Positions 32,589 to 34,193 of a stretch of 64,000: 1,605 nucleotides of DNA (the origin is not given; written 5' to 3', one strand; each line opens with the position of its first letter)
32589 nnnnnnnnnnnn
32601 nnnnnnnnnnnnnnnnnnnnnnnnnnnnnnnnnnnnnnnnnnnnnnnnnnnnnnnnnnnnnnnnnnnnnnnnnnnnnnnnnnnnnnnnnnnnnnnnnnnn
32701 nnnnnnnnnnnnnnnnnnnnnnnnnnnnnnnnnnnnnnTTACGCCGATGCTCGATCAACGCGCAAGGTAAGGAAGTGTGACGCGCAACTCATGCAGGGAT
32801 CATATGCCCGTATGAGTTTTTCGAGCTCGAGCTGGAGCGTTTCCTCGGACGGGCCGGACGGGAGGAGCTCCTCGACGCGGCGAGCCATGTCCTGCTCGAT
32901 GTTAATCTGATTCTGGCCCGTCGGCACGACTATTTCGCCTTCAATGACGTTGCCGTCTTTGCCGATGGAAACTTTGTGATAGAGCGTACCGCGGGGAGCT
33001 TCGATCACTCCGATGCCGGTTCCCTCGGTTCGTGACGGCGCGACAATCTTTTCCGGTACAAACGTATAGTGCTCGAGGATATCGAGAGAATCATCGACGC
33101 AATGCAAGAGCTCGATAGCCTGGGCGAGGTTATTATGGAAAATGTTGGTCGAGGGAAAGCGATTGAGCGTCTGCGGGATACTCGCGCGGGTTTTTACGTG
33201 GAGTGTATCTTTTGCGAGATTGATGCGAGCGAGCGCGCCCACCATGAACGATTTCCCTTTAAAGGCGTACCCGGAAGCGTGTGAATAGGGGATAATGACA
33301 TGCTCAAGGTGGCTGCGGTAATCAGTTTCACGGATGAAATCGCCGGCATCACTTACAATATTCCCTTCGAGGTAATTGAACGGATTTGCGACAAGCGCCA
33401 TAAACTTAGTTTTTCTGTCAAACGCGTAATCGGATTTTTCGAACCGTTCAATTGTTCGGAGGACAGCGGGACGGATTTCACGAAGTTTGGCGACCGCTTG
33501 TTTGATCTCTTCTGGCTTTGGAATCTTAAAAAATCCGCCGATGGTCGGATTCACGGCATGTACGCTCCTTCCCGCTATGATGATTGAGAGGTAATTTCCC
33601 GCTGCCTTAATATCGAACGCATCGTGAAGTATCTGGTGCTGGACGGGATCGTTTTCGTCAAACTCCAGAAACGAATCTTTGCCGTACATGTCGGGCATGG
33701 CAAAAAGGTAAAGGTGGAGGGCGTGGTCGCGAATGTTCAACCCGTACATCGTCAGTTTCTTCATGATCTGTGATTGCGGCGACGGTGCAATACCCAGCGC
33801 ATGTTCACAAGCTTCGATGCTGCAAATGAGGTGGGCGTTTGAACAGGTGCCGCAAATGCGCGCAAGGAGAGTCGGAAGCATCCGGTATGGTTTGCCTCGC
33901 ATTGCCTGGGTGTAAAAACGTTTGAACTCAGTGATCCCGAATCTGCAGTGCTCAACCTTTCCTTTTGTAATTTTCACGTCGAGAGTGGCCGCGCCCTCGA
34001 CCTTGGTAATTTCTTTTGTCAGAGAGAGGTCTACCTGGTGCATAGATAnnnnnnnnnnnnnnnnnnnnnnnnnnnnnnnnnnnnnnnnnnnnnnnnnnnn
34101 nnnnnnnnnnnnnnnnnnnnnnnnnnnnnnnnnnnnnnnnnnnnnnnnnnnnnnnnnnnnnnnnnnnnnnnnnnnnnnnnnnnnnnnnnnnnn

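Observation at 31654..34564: Orphan minimal two-subunit [NiFe]-hydrogenase with maturation protease, an unknown coupled partner and no electron-transfer subunits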

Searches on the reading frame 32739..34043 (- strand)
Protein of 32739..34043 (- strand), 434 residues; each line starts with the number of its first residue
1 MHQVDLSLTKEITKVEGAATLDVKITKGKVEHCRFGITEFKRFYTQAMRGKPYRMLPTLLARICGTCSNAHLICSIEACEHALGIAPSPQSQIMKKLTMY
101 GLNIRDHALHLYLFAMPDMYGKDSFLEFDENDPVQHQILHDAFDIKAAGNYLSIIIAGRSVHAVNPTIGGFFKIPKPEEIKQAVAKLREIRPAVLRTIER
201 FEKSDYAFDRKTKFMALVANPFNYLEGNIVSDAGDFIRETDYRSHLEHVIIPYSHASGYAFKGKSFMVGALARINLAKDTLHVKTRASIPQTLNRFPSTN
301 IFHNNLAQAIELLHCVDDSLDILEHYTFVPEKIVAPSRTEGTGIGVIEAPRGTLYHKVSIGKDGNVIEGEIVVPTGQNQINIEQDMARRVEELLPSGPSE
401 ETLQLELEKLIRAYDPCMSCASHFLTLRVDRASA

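Call 5: search_protein_families(library=pfam, proteins=[window:32739-34043:-], max_evalue=0.01)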
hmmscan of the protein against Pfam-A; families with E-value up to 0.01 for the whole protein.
window:32739-34043:- (434 aa): 1 family
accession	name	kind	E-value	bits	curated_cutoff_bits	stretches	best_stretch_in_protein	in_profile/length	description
PF00374.24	NiFeSe_Hases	-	4.4e-29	102.2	25.8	2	286-423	372-508/508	Nickel-dependent hydrogenase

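Call 6: search_protein_families(library=ncbifam, proteins=[window:32739-34043:-], max_evalue=0.01)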
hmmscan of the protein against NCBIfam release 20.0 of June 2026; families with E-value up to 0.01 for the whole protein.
window:32739-34043:- (434 aa): 9 families
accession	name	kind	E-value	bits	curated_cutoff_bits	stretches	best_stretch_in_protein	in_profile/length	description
NF040828.1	sulfhyd_ShyA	equivalog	3.4e-72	243.6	700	1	10-426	6-414/415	NAD(P)-dependent hydrogenase/sulfhydrogenase 2 subunit alpha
NF040832.1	sulfhyd_HydA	equivalog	6.6e-60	203.4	880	1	11-425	9-424/426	NADPH-dependent hydrogenase/sulfhydrogenase 1 subunit alpha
TIGR03295.1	frhA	equivalog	9.7e-34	117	392.5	1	13-427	11-399/412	coenzyme F420 hydrogenase subunit alpha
NF033181.1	NiFeSe_hydrog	equivalog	1.1e-33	116.9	600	2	253-428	328-500/507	nickel-dependent hydrogenase large subunit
NF045518.1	H2_NiFeSe_large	exception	6.9e-27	94.4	780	2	11-193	8-201/485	NiFeSe hydrogenase large subunit HysA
NF041785.2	VhuA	equivalog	1.5e-26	92.9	800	2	11-179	8-180/418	F420-non-reducing hydrogenase Vhu subunit A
NF007778.0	PRK10467.1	equivalog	1.3e-23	83.1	969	2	320-426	450-555/567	hydrogenase 2 large subunit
NF007550.0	PRK10170.1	equivalog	6.8e-16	57.8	1101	2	10-119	22-131/597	Ni/Fe-hydrogenase large subunit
NF041786.2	VhuU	equivalog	1.6e-06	27.8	70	1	407-425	11-29/45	F420-non-reducing hydrogenase selenoprotein subunit VhuU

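Call 10: find_homologous_proteins(query=window:32739-34043:-, max_evalue=1e-10)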
Query window:32739-34043:- (434 aa): 4898 proteins with E <= 1e-10 among 8000 candidates; the best 120 are listed.
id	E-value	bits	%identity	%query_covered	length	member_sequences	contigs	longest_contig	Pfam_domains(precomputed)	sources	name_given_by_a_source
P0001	2.3e-292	987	100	100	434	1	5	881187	PF00374.25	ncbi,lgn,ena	-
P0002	3.1e-242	822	80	100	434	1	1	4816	PF00374.25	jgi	-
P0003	9.6e-242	820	80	99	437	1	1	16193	PF00374.25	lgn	-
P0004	1.4e-240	816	82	99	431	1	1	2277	PF00374.25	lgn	-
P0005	9.8e-236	800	79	100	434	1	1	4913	PF00374.25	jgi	jgi:coenzyme F420-reducing hydrogenase alpha subunit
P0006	7.5e-233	791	80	99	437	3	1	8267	PF00374.25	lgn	-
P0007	1.6e-229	780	78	99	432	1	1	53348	PF00374.25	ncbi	ncbi:MAG: nickel-dependent hydrogenase large subunit [Patescibacteria group bacterium]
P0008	2.6e-229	779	76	100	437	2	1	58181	PF00374.25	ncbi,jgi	ncbi:MAG: nickel-dependent hydrogenase large subunit [Patescibacteria group bacterium]|jgi:coenzyme 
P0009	3.2e-227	772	78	100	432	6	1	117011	PF00374.25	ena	-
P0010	1.7e-226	770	76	100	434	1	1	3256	PF00374.25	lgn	-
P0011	4.9e-225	765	76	100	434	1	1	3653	PF00374.25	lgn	-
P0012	1.4e-224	764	77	99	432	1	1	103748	PF00374.25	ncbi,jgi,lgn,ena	ncbi:MAG: nickel-dependent hydrogenase large subunit [Patescibacteria group bacterium]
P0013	2.0e-224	763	76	99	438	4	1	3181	PF00374.25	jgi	jgi:sulfhydrogenase subunit alpha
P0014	2.4e-224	763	77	100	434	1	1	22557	PF00374.25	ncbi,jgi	jgi:coenzyme F420-reducing hydrogenase alpha subunit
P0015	5.5e-224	762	75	100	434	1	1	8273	PF00374.25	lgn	-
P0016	7.7e-224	761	76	100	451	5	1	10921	PF00374.25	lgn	-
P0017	9.6e-224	761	77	99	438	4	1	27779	PF00374.25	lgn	-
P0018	1.2e-223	761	77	99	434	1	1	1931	PF00374.25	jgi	jgi:sulfhydrogenase subunit alpha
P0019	2.0e-223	760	76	99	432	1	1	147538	PF00374.25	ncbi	-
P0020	2.9e-223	759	77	100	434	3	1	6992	PF00374.25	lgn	-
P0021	7.2e-223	758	75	99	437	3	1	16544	PF00374.25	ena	-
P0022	2.7e-222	756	74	100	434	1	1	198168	PF00374.25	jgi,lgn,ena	-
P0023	1.9e-221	753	74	100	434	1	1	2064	PF00374.25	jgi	jgi:sulfhydrogenase subunit alpha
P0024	5.9e-221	752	75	100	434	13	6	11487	PF00374.25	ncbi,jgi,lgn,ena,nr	ncbi:TPA: hypothetical protein DCQ82_01095 [Candidatus Veblenbacteria bacterium]|nr:hypothetical pro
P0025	7.1e-221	751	75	99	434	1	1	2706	PF00374.25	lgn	-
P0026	5.3e-220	749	75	100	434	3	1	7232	PF00374.25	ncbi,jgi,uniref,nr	ncbi:MAG: hypothetical protein COT25_04055 [Candidatus Kerfeldbacteria bacterium CG08_land_8_20_14_0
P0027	9.2e-220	748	76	100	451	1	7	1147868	PF00374.25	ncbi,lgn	ncbi:MAG: Ni/Fe hydrogenase subunit alpha [Patescibacteria group bacterium]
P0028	1.1e-219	747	73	100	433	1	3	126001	PF00374.25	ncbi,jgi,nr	ncbi:hypothetical protein C4546_04185 [Candidatus Parcubacteria bacterium]|jgi:coenzyme F420-reducin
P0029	3.1e-219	746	73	100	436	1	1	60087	PF00374.25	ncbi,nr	ncbi:MAG: nickel-dependent hydrogenase large subunit [bacterium]|nr:nickel-dependent hydrogenase lar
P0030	6.1e-219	745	74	99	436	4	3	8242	PF00374.25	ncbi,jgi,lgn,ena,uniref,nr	ncbi:MAG: hypothetical protein COT26_02285 [Candidatus Kerfeldbacteria bacterium CG08_land_8_20_14_0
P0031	7.0e-219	745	73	99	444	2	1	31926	PF00374.25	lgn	-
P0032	1.0e-218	744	75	100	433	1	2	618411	PF00374.25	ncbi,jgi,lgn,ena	ncbi:MAG: nickel-dependent hydrogenase large subunit [Patescibacteria group bacterium]|jgi:coenzyme 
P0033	1.1e-218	744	73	100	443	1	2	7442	PF00374.25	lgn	-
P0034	2.7e-218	743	73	100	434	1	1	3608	PF00374.25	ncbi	-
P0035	1.2e-217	741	74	100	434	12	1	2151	PF00374.25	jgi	-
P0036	3.9e-217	739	73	100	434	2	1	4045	PF00374.25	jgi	jgi:sulfhydrogenase subunit alpha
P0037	1.6e-216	737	74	100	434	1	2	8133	PF00374.25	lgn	-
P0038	2.4e-216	736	74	99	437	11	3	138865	PF00374.25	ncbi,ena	-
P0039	2.1e-215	733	73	99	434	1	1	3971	PF00374.25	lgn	-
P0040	2.3e-215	733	74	99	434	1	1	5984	PF00374.25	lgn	-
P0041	3.8e-215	733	73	99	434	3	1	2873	PF00374.25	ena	-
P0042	4.0e-215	732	74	100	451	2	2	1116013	PF00374.25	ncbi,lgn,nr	ncbi:MAG: nickel-dependent hydrogenase large subunit [Candidatus Kerfeldbacteria bacterium]|nr:nicke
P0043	1.7e-213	727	72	100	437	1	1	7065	PF00374.25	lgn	-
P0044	2.3e-213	727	74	100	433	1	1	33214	PF00374.25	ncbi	ncbi:MAG: nickel-dependent hydrogenase large subunit [bacterium]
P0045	3.6e-212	723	72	99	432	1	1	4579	PF00374.25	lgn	-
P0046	4.6e-211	719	72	99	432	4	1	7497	PF00374.25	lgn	-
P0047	9.7e-211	718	70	99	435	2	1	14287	PF00374.25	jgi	jgi:coenzyme F420-reducing hydrogenase alpha subunit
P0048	1.1e-210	718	73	99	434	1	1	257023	PF00374.25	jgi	jgi:coenzyme F420-reducing hydrogenase alpha subunit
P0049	4.9e-209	712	71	99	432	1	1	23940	PF00374.25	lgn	-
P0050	5.3e-209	712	70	99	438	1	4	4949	PF00374.25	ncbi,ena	-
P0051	1.2e-208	711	70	99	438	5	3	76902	PF00374.25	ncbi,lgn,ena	ncbi:MAG: nickel-dependent hydrogenase large subunit [Patescibacteria group bacterium]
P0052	3.9e-208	709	72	98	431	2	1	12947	PF00374.25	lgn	-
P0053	5.1e-201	686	68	99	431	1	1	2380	PF00374.25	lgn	-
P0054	1.1e-200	685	69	100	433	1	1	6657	PF00374.25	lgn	-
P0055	5.4e-200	683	70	99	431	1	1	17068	PF00374.25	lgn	-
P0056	7.8e-200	682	73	94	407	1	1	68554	PF00374.25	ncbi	ncbi:MAG: nickel-dependent hydrogenase large subunit, partial [Patescibacteria group bacterium]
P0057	8.0e-200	682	69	99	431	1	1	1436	PF00374.25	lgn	-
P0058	3.7e-197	673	67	100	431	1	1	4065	PF00374.25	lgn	-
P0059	1.8e-195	668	66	98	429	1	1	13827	PF00374.25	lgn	-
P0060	1.8e-195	668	68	99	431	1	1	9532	PF00374.25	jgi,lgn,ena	-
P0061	8.1e-192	656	69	99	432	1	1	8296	PF00374.25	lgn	-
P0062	3.2e-191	654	66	98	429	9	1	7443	PF00374.25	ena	-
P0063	4.1e-190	650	67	99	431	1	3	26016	PF00374.25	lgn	-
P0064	5.5e-190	650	66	99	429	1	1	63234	PF00374.25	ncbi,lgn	ncbi:MAG: nickel-dependent hydrogenase large subunit [bacterium]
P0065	1.1e-188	645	65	99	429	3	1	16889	PF00374.25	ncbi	-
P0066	1.6e-188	645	65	99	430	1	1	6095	PF00374.25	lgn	-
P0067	1.6e-188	645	66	98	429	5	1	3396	PF00374.25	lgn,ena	-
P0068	4.3e-188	643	67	95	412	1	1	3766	PF00374.25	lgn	-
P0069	4.8e-187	640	66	98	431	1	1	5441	PF00374.25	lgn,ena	-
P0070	1.6e-186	638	65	99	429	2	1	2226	PF00374.25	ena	-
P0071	2.4e-186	638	64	100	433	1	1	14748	PF00374.25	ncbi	-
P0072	2.8e-186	637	65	99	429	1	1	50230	PF00374.25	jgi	-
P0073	2.9e-186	637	65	99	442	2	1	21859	PF00374.25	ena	-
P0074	1.1e-185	636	66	98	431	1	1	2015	PF00374.25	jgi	jgi:coenzyme F420-reducing hydrogenase alpha subunit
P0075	2.1e-185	635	65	99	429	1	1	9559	PF00374.25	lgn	-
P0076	2.8e-185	634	64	99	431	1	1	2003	PF00374.25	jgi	-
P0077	3.0e-185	634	65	98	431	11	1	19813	PF00374.25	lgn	-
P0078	6.7e-185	633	64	98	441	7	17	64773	PF00374.25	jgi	jgi:sulfhydrogenase subunit alpha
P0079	1.2e-184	632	64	98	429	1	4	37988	PF00374.25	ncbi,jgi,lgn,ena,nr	ncbi:MAG: nickel-dependent hydrogenase large subunit [Patescibacteria group bacterium]|nr:nickel-dep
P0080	2.3e-184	631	64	99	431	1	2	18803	PF00374.25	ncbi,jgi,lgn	-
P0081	2.4e-184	631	65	98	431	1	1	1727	PF00374.25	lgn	-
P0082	3.8e-184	630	64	98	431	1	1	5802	PF00374.25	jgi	jgi:coenzyme F420-reducing hydrogenase alpha subunit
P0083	5.2e-184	630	65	98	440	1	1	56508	PF00374.25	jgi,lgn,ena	-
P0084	5.8e-184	630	65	98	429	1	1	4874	PF00374.25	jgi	jgi:coenzyme F420-reducing hydrogenase alpha subunit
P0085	6.2e-184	630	63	99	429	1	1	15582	PF00374.25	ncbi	-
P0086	1.3e-183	629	64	100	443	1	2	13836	PF00374.25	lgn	-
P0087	2.7e-183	628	64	99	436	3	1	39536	PF00374.25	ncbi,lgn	-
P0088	3.6e-183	627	64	99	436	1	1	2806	PF00374.25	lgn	-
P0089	4.0e-183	627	64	98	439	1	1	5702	PF00374.25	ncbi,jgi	-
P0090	4.1e-183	627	65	98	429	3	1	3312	PF00374.25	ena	-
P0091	5.6e-183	627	64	99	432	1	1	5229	PF00374.25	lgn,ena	-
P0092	2.6e-182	624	64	100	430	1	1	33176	PF00374.25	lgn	-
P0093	4.7e-182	624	63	99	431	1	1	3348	PF00374.25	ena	-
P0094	6.4e-182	623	63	98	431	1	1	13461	PF00374.25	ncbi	-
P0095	1.2e-181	622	64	98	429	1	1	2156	PF00374.25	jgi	jgi:coenzyme F420-reducing hydrogenase alpha subunit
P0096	4.1e-181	620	63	98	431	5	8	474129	PF00374.25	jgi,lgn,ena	jgi:sulfhydrogenase subunit alpha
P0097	1.0e-180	619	62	98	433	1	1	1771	PF00374.25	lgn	-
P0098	3.0e-180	618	63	99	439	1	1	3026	PF00374.25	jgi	jgi:coenzyme F420-reducing hydrogenase alpha subunit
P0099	5.4e-180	617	63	100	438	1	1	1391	PF00374.25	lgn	-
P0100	1.4e-179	615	63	99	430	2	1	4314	PF00374.25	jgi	jgi:coenzyme F420-reducing hydrogenase alpha subunit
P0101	2.3e-179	615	63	100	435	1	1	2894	PF00374.25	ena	-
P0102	4.0e-179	614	63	99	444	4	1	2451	PF00374.25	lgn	-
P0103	4.6e-179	614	63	98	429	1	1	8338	PF00374.25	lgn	-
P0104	2.0e-178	612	63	98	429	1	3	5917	PF00374.25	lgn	-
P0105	1.4e-177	609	62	100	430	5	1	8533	PF00374.25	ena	-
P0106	1.4e-177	609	62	98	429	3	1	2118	PF00374.25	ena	-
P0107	1.5e-177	609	63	99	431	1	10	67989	PF00374.25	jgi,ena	-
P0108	1.6e-177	609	70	87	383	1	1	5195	PF00374.25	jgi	-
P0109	2.1e-177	608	62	99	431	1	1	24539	PF00374.25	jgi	-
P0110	2.2e-177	608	62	98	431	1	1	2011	PF00374.25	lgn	-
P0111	2.5e-177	608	62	99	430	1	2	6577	PF00374.25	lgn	-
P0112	6.7e-177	607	61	99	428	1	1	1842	PF00374.25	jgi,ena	jgi:coenzyme F420-reducing hydrogenase alpha subunit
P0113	7.8e-177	606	62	99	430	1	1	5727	PF00374.25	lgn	-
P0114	8.5e-177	606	62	98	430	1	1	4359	PF00374.25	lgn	-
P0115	1.1e-176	606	61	99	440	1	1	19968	PF00374.25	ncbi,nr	ncbi:MAG: nickel-dependent hydrogenase large subunit [Candidatus Kerfeldbacteria bacterium]|nr:nicke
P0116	1.2e-176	606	62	98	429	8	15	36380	PF00374.25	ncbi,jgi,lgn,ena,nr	ncbi:MAG: Hydrogenase/sulfur reductase, alpha subunit [Parcubacteria group bacterium GW2011_GWC2_52_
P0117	1.5e-176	605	60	99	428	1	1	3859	PF00374.25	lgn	-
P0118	1.6e-176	605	64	98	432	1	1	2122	PF00374.25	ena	-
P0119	1.6e-176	605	61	99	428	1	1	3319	PF00374.25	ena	-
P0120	1.8e-176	605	63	98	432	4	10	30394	PF00374.25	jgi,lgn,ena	-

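Call 12: find_encoding_contigs(protein=P0116, flank=10000, max_places=4)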
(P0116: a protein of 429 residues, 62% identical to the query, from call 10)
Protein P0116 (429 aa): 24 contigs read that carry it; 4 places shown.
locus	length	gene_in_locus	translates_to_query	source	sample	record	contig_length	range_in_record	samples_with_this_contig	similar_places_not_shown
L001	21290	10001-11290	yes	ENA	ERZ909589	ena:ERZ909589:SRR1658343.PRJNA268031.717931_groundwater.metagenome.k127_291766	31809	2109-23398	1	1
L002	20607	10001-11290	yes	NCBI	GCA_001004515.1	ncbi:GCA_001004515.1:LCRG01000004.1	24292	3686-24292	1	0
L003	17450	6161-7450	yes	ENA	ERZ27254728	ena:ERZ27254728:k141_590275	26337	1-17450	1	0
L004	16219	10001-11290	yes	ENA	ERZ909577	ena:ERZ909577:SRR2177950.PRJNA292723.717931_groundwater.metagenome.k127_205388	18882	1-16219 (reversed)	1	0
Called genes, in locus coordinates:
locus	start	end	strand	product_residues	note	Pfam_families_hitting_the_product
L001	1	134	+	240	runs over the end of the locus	PF00005:ABC_tran, PF02463:SMC_N (faint), PF13304:AAA_21 (faint)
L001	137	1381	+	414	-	PF12704:MacB_PCD, PF02687:FtsX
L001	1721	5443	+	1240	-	PF01471:PG_binding_1 (weak), PF01833:TIG (faint), PF07705:CARDB (weak)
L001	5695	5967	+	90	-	PF01541:GIY-YIG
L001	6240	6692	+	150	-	-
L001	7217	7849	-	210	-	-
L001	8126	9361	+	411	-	PF03486:HI0933_like (faint), PF07992:Pyr_redox_2, PF13738:Pyr_redox_3 (faint), PF18267:Rubredoxin_C (faint), PF00070:Pyr_redox, PF14759:Reductase_C (weak)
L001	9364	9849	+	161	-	PF01058:Oxidored_q6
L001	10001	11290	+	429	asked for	PF00374:NiFeSe_Hases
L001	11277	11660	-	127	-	-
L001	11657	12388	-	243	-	PF19927:DUF6390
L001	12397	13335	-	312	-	PF00892:EamA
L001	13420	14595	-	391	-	PF13433:Peripla_BP_5, PF13458:Peripla_BP_6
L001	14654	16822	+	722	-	PF01590:GAF, PF13185:GAF_2, PF13492:GAF_3 (faint), PF01590:GAF (weak), PF00989:PAS, PF13426:PAS_9 (weak), PF00512:HisKA, PF02518:HATPase_c, +1 more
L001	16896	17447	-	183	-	PF06496:DUF1097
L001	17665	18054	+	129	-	PF00072:Response_reg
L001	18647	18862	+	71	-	PF10122:Zn_ribbon_Com (weak)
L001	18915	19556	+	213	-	PF13462:Thioredoxin_4, PF01323:DSBA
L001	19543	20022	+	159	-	PF07884:VKOR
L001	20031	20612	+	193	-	-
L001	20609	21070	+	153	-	-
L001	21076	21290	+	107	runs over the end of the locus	-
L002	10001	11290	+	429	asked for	PF00374:NiFeSe_Hases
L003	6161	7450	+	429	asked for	PF00374:NiFeSe_Hases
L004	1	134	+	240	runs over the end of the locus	PF00005:ABC_tran, PF02463:SMC_N (faint), PF13304:AAA_21 (faint)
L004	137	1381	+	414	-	PF12704:MacB_PCD, PF02687:FtsX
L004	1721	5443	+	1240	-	PF01471:PG_binding_1 (weak), PF01833:TIG (faint), PF07705:CARDB (weak)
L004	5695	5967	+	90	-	PF01541:GIY-YIG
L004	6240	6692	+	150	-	-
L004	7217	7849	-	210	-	-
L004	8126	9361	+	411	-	PF03486:HI0933_like (faint), PF07992:Pyr_redox_2, PF13738:Pyr_redox_3 (faint), PF18267:Rubredoxin_C (faint), PF00070:Pyr_redox, PF14759:Reductase_C (weak)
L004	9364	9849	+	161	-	PF01058:Oxidored_q6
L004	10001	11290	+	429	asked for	PF00374:NiFeSe_Hases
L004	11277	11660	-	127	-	-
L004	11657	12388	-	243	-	PF19927:DUF6390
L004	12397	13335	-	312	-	PF00892:EamA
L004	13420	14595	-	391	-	PF13433:Peripla_BP_5, PF13458:Peripla_BP_6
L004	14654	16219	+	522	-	?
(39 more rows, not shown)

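Call 13: find_encoding_contigs(protein=P0042, flank=10000, max_places=2)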
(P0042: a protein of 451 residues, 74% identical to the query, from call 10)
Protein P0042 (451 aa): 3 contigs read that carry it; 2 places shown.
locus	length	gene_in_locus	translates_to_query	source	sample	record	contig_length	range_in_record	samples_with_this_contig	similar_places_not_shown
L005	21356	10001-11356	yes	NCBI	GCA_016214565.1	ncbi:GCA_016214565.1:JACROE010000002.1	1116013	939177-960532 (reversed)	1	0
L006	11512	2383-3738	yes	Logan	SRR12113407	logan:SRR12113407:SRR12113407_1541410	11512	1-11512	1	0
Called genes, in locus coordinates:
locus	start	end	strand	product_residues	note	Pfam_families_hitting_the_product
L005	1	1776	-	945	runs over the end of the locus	PF03477:ATP-cone, PF00317:Ribonuc_red_lgN, PF02867:Ribonuc_red_lgC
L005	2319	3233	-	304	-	PF18075:FtsX_ECD, PF02687:FtsX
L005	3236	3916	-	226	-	PF02463:SMC_N (faint), PF00005:ABC_tran, PF13401:AAA_22 (faint)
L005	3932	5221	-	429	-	PF12704:MacB_PCD, PF02687:FtsX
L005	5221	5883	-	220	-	PF02463:SMC_N (weak), PF00005:ABC_tran, PF13304:AAA_21 (faint)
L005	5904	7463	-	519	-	PF03330:DPBB_1, PF00768:Peptidase_S11, PF13354:Beta-lactamase2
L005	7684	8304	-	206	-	PF13145:Rotamase_2, PF13616:Rotamase_3, PF00639:Rotamase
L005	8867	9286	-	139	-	PF04977:DivIC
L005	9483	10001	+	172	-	PF01058:Oxidored_q6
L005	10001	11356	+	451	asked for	PF00374:NiFeSe_Hases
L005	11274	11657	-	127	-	-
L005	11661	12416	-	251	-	PF19927:DUF6390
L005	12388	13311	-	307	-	PF00892:EamA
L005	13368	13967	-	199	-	PF05724:TPMT, PF05175:MTS, PF13489:Methyltransf_23, PF02353:CMAS, PF13847:Methyltransf_31, PF08241:Methyltransf_11, PF08242:Methyltransf_12, PF13649:Methyltransf_25, +2 more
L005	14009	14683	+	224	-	PF02592:Vut_1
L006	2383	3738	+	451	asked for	PF00374:NiFeSe_Hases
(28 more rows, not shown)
